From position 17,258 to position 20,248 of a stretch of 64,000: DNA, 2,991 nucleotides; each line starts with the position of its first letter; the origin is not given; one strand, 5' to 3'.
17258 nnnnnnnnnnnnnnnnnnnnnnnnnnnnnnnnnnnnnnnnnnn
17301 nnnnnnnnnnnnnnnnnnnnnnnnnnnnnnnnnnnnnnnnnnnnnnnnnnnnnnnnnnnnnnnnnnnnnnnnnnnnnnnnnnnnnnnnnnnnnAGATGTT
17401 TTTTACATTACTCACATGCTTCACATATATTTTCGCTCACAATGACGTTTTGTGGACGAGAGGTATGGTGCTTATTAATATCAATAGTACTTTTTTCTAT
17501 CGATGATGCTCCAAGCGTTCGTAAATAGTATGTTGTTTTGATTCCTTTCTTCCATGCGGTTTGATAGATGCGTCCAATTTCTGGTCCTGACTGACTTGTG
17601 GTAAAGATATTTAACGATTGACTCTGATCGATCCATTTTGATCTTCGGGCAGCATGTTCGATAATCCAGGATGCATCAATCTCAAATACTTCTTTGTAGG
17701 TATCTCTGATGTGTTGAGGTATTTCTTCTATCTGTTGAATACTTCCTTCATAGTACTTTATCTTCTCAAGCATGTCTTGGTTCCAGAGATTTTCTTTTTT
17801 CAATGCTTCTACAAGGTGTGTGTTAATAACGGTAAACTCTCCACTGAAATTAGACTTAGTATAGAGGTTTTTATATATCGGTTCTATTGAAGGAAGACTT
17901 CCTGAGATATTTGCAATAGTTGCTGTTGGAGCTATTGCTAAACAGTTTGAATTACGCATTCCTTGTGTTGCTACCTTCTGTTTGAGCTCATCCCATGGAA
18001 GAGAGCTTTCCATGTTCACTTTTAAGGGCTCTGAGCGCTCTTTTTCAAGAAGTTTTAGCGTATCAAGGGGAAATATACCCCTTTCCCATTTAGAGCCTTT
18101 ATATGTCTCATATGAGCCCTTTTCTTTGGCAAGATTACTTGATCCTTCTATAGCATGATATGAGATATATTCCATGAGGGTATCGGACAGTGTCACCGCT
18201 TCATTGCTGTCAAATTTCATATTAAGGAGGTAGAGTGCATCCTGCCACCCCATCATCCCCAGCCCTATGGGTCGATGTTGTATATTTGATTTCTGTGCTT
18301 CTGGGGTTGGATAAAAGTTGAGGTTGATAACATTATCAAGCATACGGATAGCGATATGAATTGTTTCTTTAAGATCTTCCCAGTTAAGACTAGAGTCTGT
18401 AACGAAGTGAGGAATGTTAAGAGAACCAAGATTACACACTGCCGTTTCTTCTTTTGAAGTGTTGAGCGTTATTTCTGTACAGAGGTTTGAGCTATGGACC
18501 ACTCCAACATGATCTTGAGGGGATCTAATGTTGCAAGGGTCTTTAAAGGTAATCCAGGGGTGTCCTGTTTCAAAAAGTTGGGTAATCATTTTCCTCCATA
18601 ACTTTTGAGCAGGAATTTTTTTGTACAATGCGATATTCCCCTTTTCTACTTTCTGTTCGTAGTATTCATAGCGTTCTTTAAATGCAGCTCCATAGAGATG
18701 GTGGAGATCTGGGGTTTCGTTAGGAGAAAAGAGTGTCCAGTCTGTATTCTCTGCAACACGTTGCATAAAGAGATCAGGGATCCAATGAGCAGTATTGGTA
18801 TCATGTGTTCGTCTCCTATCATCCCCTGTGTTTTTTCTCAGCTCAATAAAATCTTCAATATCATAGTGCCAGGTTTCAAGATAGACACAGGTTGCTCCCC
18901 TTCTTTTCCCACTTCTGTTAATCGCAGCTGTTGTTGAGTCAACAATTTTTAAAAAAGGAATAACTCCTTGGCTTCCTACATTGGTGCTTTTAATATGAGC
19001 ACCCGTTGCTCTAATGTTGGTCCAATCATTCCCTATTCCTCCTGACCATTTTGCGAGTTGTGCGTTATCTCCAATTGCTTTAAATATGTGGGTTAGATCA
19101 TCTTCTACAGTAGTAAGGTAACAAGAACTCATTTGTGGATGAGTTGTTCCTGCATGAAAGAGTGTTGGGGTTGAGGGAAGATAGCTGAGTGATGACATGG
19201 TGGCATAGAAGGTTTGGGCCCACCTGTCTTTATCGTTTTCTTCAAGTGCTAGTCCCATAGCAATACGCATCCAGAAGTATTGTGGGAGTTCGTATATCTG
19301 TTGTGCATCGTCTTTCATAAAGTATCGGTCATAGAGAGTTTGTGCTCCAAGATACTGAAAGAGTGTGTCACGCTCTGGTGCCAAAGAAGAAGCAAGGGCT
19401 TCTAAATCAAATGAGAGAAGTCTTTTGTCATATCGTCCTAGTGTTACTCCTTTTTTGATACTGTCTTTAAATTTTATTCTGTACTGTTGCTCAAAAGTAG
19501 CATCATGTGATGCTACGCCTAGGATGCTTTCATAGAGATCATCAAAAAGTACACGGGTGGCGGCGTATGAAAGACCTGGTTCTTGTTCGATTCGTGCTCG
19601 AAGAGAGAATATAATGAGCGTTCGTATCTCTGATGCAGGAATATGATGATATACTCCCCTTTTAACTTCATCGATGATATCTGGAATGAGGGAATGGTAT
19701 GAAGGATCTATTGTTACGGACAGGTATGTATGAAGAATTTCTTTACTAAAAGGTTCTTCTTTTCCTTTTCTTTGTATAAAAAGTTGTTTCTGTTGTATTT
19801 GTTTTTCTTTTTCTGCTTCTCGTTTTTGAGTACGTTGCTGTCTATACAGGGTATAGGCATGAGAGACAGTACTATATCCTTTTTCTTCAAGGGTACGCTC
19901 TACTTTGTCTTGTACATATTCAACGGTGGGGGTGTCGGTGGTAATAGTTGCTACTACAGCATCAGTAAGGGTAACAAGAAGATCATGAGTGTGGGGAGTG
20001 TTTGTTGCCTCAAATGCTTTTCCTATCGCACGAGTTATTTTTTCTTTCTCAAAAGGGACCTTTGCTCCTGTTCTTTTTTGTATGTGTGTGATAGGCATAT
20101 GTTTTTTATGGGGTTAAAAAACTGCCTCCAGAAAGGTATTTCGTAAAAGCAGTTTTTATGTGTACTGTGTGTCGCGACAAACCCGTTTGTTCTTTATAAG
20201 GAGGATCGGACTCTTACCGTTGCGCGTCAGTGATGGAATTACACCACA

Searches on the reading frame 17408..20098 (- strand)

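Call 75: search_protein_families(library=pfam, proteins=[window:17408-20098:-], max_evalue=0.00001)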
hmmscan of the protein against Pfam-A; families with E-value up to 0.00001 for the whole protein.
window:17408-20098:- (896 aa): 3 families
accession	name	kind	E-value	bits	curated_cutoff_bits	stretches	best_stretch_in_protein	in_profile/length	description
PF02867.20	Ribonuc_red_lgC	-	6.3e-194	645.9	23.9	1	324-859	1-523/523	Ribonucleotide reductase, barrel domain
PF00317.26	Ribonuc_red_lgN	-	6.6e-26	90.6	28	1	246-320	2-76/77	Ribonucleotide reductase, all-alpha domain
PF03477.21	ATP-cone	-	4.4e-22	78.9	25.8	1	5-90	2-87/88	ATP cone domain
